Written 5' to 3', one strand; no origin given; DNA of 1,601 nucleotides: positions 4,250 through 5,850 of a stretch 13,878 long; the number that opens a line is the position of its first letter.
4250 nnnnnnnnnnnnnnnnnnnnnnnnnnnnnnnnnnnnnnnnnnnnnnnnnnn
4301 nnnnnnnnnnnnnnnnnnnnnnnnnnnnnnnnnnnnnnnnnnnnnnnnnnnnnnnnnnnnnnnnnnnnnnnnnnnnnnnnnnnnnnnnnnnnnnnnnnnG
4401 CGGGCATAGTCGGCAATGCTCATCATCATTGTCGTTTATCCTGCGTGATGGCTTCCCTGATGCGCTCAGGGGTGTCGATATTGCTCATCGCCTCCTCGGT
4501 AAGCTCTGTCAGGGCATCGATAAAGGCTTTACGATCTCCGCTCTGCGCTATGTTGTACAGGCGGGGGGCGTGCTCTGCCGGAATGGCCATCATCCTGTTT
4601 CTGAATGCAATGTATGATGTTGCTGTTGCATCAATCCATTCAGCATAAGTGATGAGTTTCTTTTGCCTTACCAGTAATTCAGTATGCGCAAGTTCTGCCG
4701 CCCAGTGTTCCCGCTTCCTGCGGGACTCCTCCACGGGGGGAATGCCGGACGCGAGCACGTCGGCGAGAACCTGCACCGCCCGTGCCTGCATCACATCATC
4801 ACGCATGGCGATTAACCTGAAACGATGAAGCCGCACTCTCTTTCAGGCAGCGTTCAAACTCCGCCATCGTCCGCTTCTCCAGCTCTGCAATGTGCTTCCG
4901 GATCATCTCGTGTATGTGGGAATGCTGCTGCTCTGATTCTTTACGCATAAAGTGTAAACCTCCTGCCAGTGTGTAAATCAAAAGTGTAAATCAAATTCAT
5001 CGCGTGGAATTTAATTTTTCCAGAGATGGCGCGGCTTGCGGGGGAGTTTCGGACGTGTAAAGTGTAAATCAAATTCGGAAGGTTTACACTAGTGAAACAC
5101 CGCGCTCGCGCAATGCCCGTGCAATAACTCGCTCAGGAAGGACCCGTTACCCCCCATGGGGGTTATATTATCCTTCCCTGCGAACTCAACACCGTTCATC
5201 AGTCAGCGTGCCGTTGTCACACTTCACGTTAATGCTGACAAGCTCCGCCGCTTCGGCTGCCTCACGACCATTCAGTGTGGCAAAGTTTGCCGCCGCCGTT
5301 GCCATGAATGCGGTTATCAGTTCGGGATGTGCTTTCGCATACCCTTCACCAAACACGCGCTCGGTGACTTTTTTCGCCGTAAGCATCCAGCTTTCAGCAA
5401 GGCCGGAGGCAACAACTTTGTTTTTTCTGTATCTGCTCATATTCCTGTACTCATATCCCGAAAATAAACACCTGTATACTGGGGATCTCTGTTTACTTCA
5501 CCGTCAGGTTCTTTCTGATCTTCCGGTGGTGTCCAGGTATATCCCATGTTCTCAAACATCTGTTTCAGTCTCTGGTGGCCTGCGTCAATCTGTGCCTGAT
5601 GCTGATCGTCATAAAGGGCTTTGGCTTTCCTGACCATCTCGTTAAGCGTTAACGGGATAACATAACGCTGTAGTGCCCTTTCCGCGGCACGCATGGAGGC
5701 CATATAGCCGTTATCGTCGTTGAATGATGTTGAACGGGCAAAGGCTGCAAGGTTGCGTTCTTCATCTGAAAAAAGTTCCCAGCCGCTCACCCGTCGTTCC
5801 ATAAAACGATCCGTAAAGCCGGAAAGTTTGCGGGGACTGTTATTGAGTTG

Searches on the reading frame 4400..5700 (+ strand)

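Call 16: search_solved_structures(query=L002:8497-9030:-, max_evalue=1)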
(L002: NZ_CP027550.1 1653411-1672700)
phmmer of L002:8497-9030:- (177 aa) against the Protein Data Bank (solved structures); distinct sequences matched with E-value up to 1: 3.
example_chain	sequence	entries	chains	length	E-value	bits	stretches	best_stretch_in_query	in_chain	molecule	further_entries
2hin_A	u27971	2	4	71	0.12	15.4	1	9-42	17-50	Repressor protein | Gp39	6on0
4xvp_D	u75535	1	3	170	0.29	14.1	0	51-96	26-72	BGFP-C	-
9c13_E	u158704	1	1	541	0.6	13.1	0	118-154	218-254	Cytoskeleton-associated protein 5-A,Cytoskeleton-associated protein 5-A,Green fluorescent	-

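Call 19: search_protein_families(library=phrogs, max_evalue=0.01, proteins=[L002:8497-9030:-])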
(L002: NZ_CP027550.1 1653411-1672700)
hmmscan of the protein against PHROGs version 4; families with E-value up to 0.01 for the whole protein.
L002:8497-9030:- (177 aa): 8 families
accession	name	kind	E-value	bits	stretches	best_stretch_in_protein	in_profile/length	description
phrog_57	-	head and packaging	1.8e-13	51.8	1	1-120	11-121/199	terminase small subunit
phrog_66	-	integration and excision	1.5e-06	29.2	1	2-78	93-175/412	excisionase and transcriptional regulator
phrog_24579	-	head and packaging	0.0024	18.9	1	4-30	33-59/126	terminase small subunit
phrog_4494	-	unknown function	0.0026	19.2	1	3-64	19-85/109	-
phrog_7061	-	DNA, RNA and nucleotide metabolism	0.0027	19.2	0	3-25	45-67/70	HTH DNA binding protein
phrog_3218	-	head and packaging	0.0043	17.9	1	4-33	35-64/152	terminase small subunit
phrog_35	-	transcription regulation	0.006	17.7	1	4-47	88-129/181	transcriptional repressor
phrog_5301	-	transcription regulation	0.008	17.4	0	4-30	22-49/132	transcriptional repressor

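Call 53: find_homologous_proteins(query=L002:8497-9030:-, max_evalue=0.001)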
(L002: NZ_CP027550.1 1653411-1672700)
Query L002:8497-9030:- (177 aa): 4 proteins with E <= 0.001 among 36 candidates.
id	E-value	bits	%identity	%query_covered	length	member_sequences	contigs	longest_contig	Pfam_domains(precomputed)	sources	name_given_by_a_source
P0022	3.8e-108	377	97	100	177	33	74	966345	PF12728.14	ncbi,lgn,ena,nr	ncbi:hypothetical protein KJE01_23000 [Escherichia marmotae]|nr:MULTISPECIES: hypothetical protein [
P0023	5.4e-93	327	85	99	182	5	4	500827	-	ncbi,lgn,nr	ncbi:TPA: hypothetical protein JS291_000773 [Escherichia coli]|nr:hypothetical protein [Escherichia 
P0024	2.8e-90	318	81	100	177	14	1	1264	-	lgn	-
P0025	1.3e-71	258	79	87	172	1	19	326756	-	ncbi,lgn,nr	ncbi:TPA: hypothetical protein UZ441_002158 [Escherichia coli]|nr:hypothetical protein [Escherichia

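Call 62: predict_structure(alignment_id=A2)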
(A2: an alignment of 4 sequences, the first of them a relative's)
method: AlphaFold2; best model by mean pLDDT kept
length: 177 residues; sequences in the alignment: 4
mean_pLDDT: 64.0   pTM: 0.30
mean pLDDT of the five models: 64.0, 62.7, 61.8, 56.3, 49.2
residues with pLDDT >= 90: 0; 70-90: 56; 50-70: 104; < 50: 17
segments of 3 or more residues with pLDDT < 50: 104-114
pLDDT, mean of each block of 10 residues (from residue 1): 82 77 60 71 71 59 62 58 55 58 45 49 65 74 71 65 70 55
secondary structure, 60 per line:
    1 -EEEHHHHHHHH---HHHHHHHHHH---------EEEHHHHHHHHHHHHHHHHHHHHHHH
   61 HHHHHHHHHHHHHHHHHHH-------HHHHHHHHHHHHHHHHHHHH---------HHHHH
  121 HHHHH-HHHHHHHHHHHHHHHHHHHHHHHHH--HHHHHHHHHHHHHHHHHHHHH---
elements in order: E2-4 H5-12 H16-25 E35-37 H38-79 H87-106 H116-125 H127-151 H154-174

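Call 72: fold_search(model_id=the predicted structure, library=pdb)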
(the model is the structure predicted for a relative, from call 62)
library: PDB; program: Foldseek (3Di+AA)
matches with E <= 10: 60; with E <= 0.001: 0
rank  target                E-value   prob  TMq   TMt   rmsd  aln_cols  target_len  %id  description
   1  5c8d_F                1.5e+00  0.15  0.23  0.16  15.9       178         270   14  Crystal structure of full-length Thermus thermophilus CarH bound to adenosylcobalamin (dark state) (released 2015-09-30)
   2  5d90_C                1.9e+00  0.14  0.21  0.27  19.8       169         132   11  Crystal structure of HiNmlR, a MerR family regulator lacking the sensor domain, bound to promoter DNA (released 2016-06-29)
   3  8dgl_B                2.3e+00  0.66  0.19  0.44   3.7        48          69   27  Crystal Structure of the RdfS Excisionase (released 2022-10-05)
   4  3hh0_C                2.5e+00  0.14  0.23  0.30  15.9       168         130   11  Crystal structure of a transcriptional regulator, MerR family from Bacillus cereus (released 2009-05-26)
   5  5i44_B                2.6e+00  0.77  0.25  0.56   2.6        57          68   21  Structure of RacA-DNA complex; P21 form (released 2016-05-04)
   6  6n4n_F                3.3e+00  0.18  0.26  0.25  10.0       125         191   17  Crystal structure of the designed protein DNCR2/danoprevir/NS3a complex (released 2019-09-11)
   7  6xss_A                3.3e+00  0.13  0.29  0.22  14.2       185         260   17  CryoEM structure of designed helical fusion protein C4_nat_HFuse-7900 (released 2020-12-23)
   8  3hh0_A                3.5e+00  0.11  0.24  0.29  16.0       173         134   10  Crystal structure of a transcriptional regulator, MerR family from Bacillus cereus (released 2009-05-26)
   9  5i44_G                3.9e+00  0.63  0.25  0.56   2.8        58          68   21  Structure of RacA-DNA complex; P21 form (released 2016-05-04)
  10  5i41                  4.5e+00  0.51  0.24  0.56   3.2        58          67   21  Structure of the apo RacA DNA binding domain (released 2016-05-04)
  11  6amk_A                4.8e+00  0.51  0.20  0.58   2.9        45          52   22  Structure of Streptomyces venezuelae BldC-whiI opt complex (released 2018-03-28)
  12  4fsc_C                5.0e+00  0.03  0.16  0.13  14.8       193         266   13  Crystal Structure of Bacillus thuringiensis PlcR in its apo form (released 2013-03-13)
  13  3iao                  5.3e+00  0.08  0.21  0.14  17.6       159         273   12  Conformational plasticity of the coiled coil domain of BmrR is required for bmr promoter binding-the unliganded structur (released 2010-04-14)
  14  6ama_Y                5.6e+00  0.47  0.21  0.55   2.6        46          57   24  Structure of S. coelicolor/S. venezuelae BldC-smeA-ssfA complex to 3.09 Angstrom (released 2018-03-28)
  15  6ama_A                5.6e+00  0.30  0.21  0.57   3.8        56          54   21  Structure of S. coelicolor/S. venezuelae BldC-smeA-ssfA complex to 3.09 Angstrom (released 2018-03-28)
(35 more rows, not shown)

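Call 85: search_dna_similar(query=P0022, collection=phages, mode=protein, max_rows=20, max_evalue=0.001)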
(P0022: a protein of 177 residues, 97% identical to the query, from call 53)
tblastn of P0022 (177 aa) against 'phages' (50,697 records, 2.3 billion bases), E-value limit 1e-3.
No match.

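Call 86: search_dna_similar(query=L005:2249-2962:-, collection=phages, mode=protein, max_rows=15, max_evalue=0.00001)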
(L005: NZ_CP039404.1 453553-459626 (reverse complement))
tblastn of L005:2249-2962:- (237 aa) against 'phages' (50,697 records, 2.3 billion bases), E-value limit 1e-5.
Records with a match: 6; places in all: 6; records where one place covers at least 80% of the query: 2.
Best place of each record, by identity: <60% 6.
By first word of the organism name: Bordetella 3; Citrobacter 1; Serratia 1; Acetobacter 1.
By host as written in the record: Bordetella bronchiseptica 3; Citrobacter rodentium DBS100 1; Serratia sp. OS31 1; Acetobacter pasteurianus NBRC 109446 1.
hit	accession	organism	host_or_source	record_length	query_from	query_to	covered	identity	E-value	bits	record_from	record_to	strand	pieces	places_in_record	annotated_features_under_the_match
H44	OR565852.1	Citrobacter phage phiNP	Citrobacter rodentium DBS100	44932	1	235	99%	52.8%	9e-66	225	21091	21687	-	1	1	terS: small subunit terminase DNA packaging protein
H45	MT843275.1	Serratia phage vB_SspM_BZS1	Serratia sp. OS31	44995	1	228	96%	52.2%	1e-63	219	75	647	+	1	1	small subunit terminase DNA packaging protein | large subunit terminase DNA packaging protein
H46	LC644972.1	Acetobacter phage phiAP1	Acetobacter pasteurianus NBRC 109446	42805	116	228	48%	31.9%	6e-6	52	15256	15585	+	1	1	hypothetical protein | phage terminase large subunit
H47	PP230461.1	Bordetella phage PY223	Bordetella bronchiseptica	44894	139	225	37%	36.4%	6e-6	52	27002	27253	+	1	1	hypothetical protein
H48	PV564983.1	Bordetella phage PBb001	Bordetella bronchiseptica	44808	139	225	37%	36.4%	6e-6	52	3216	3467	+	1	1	hypothetical protein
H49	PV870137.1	Bordetella phage vB_BbrM_PBb002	Bordetella bronchiseptica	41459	139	225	37%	36.4%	7e-6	52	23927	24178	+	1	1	hypothetical protein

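Call 89: get_annotated_region(hit=H44, flank=500)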
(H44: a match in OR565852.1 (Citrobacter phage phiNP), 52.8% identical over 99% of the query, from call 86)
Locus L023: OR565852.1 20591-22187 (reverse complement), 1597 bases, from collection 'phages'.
description: Citrobacter phage phiNP, complete genome.
organism: Citrobacter phage phiNP (NCBI taxid 3092605)
taxonomy: Viruses; Duplodnaviria; Heunggongvirae; Uroviricota; Caudoviricetes
host: Citrobacter rodentium DBS100; source: bacterial culture; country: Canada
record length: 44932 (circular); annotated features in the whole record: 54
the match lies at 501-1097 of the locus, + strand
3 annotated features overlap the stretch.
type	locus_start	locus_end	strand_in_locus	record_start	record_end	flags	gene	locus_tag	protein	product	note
CDS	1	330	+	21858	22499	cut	-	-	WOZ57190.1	hypothetical protein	hypothetical protein phiBZS1_p72; phiNP_029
CDS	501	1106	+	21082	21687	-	terS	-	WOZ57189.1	small subunit terminase DNA packaging protein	-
CDS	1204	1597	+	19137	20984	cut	terL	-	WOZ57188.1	large subunit terminase DNA packaging protein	-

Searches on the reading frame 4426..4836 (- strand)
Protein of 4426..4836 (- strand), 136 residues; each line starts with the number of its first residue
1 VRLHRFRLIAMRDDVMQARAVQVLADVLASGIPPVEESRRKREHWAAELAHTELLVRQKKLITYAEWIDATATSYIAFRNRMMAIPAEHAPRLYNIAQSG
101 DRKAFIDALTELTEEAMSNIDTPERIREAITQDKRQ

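Call 13: search_protein_families(library=pfam, max_evalue=0.05, proteins=[window:4426-4836:-])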
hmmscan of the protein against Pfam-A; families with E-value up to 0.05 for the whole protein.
window:4426-4836:- (136 aa): 0 families

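Call 15: search_solved_structures(query=window:4426-4836:-, max_evalue=1)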
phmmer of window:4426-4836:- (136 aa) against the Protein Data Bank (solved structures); distinct sequences matched with E-value up to 1: 1.
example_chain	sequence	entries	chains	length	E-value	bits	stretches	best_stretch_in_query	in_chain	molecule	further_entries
8gpv_A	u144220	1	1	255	0.73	13.2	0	84-125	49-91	Magnesium transporter MgtE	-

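Call 19: search_protein_families(library=phrogs, max_evalue=0.01, proteins=[window:4426-4836:-])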
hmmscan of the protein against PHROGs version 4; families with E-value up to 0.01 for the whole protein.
window:4426-4836:- (136 aa): 1 family
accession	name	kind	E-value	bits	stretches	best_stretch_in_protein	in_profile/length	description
phrog_57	-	head and packaging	6.3e-07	30.4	1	35-122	88-171/199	terminase small subunit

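Call 34: find_homologous_proteins(query=window:4426-4806:-, max_evalue=0.001)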
Query window:4426-4806:- (126 aa): 8 proteins with E <= 0.001 among 41 candidates.
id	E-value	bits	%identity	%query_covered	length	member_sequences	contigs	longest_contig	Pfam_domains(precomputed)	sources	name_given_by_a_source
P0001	3.0e-73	261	98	100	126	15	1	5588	-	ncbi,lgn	-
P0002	1.3e-67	243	91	100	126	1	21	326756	-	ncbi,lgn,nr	ncbi:TPA: hypothetical protein UZ441_002157 [Escherichia coli]|nr:hypothetical protein [Escherichia 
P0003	7.8e-67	240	91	99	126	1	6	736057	-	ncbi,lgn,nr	ncbi:TPA: hypothetical protein JS291_000772 [Escherichia coli]|nr:hypothetical protein [Escherichia 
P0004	1.0e-63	230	87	100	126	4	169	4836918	-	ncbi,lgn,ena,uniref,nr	ncbi:hypothetical protein KJE01_23075 [Escherichia marmotae]|uniref:hypothetical protein n=1 Tax=Esc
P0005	1.4e-62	227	85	99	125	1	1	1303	-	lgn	-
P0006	6.8e-60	218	100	83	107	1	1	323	-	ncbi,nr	ncbi:hypothetical protein OFN23_28655, partial [Escherichia coli]|nr:hypothetical protein [Escherich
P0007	7.1e-40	153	83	71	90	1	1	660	-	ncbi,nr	ncbi:hypothetical protein LWE13_005472, partial [Escherichia coli]|nr:hypothetical protein [Escheric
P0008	1.1e-37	146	95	60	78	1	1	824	-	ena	-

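Call 50: search_protein_representatives(protein=window:4426-4806:-)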
Query: 126 residues. Proteins with E-value up to 0.001 (for the whole library): 14; up to 1e-10: 1; up to 1e-30: 1. The best 14 are listed.
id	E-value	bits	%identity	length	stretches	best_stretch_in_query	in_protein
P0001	9.4e-74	260.9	98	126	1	1-126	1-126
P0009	7.2e-09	52.0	38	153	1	25-110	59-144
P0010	7.7e-09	51.9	33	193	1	6-111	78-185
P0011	6.1e-06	42.6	30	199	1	20-111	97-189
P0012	5.4e-05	39.5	34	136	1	11-105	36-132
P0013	5.7e-05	39.4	29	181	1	3-111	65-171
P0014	8.4e-05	38.9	28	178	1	24-116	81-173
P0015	1.3e-04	38.3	28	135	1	25-111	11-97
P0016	3.9e-04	36.8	33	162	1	26-101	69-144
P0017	4.9e-04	36.4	32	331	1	15-107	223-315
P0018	6.2e-04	36.1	34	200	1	19-105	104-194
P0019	6.2e-04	36.1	34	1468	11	87-122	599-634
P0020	7.0e-04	35.9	29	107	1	26-111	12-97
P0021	7.2e-04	35.9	33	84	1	37-111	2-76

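Call 68: find_encoding_contigs(protein=P0002, flank=3000, max_places=4)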
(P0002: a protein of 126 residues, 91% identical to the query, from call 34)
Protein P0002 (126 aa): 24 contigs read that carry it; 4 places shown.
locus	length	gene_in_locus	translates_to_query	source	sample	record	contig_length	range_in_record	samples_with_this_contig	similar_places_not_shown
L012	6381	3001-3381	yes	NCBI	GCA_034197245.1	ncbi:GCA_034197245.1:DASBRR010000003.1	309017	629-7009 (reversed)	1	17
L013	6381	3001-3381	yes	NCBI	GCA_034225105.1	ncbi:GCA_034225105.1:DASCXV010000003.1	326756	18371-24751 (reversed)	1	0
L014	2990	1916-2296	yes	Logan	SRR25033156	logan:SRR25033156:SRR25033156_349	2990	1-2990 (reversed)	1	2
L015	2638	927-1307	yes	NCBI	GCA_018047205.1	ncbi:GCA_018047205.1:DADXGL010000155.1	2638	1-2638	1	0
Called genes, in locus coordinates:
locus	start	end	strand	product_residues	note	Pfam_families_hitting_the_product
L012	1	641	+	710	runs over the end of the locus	PF06048:DUF927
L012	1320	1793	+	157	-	PF04352:ProQ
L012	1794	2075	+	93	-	PF06069:PerC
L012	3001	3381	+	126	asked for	-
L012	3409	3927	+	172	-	-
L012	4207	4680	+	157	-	PF03592:Terminase_2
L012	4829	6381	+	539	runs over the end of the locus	PF12161:HsdM_N, PF02384:N6_Mtase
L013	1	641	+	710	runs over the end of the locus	PF06048:DUF927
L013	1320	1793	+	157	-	PF04352:ProQ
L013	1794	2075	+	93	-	PF06069:PerC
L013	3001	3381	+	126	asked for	-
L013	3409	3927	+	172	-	-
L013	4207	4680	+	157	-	PF03592:Terminase_2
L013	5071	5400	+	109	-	-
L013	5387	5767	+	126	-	PF05717:TnpB_IS66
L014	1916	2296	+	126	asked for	-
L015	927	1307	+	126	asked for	-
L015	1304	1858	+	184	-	-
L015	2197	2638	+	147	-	PF03592:Terminase_2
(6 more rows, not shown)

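Call 69: find_encoding_contigs(protein=P0003, flank=3000, max_places=4)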
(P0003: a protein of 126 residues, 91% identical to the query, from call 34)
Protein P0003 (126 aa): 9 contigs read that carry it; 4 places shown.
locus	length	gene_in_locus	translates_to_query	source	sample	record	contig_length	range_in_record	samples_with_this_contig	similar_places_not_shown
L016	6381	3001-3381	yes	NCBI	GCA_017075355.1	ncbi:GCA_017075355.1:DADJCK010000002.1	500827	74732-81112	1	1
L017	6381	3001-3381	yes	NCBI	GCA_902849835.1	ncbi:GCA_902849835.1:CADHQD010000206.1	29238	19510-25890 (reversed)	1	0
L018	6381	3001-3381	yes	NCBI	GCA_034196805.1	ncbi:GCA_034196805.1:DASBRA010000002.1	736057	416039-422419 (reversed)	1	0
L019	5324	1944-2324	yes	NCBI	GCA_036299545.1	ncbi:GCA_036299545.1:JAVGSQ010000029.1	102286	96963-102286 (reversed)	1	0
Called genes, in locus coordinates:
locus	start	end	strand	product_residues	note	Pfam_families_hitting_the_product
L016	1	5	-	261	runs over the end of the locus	PF02432:Fimbrial_K88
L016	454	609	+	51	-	-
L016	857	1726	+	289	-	-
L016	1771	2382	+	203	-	-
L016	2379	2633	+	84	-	-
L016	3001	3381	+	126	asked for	-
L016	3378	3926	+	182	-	-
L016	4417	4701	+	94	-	-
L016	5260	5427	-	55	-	-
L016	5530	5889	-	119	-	-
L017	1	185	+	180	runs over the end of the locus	PF04352:ProQ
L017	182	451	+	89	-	PF06069:PerC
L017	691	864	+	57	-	-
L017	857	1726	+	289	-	-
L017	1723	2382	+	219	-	-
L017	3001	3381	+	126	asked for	-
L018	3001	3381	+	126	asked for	-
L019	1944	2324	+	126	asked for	-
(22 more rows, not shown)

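Call 70: find_encoding_contigs(protein=P0005, flank=3000, max_places=3)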
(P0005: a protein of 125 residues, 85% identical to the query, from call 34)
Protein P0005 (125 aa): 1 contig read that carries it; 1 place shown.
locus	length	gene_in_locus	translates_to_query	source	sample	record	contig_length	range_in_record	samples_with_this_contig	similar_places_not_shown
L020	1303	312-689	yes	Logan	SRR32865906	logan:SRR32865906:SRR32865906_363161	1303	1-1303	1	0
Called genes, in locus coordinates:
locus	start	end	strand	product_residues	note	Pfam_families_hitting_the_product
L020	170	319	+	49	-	-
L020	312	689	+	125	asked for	-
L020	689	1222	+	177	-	-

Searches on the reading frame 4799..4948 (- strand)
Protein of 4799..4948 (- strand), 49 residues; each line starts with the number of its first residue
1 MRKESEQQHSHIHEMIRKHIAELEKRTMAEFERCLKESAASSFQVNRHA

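Call 13: search_protein_families(library=pfam, max_evalue=0.05, proteins=[window:4799-4948:-])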
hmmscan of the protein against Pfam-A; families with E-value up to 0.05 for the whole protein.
window:4799-4948:- (49 aa): 1 family
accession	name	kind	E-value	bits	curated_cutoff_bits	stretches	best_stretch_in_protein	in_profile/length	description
PF08178.16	GnsAB_toxin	-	0.029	14.8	27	1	7-30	9-32/54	GnsA/GnsB toxin of bacterial toxin-antitoxin system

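Call 19: search_protein_families(library=phrogs, max_evalue=0.01, proteins=[window:4799-4948:-])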
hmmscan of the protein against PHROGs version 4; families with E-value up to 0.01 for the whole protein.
window:4799-4948:- (49 aa): 0 families
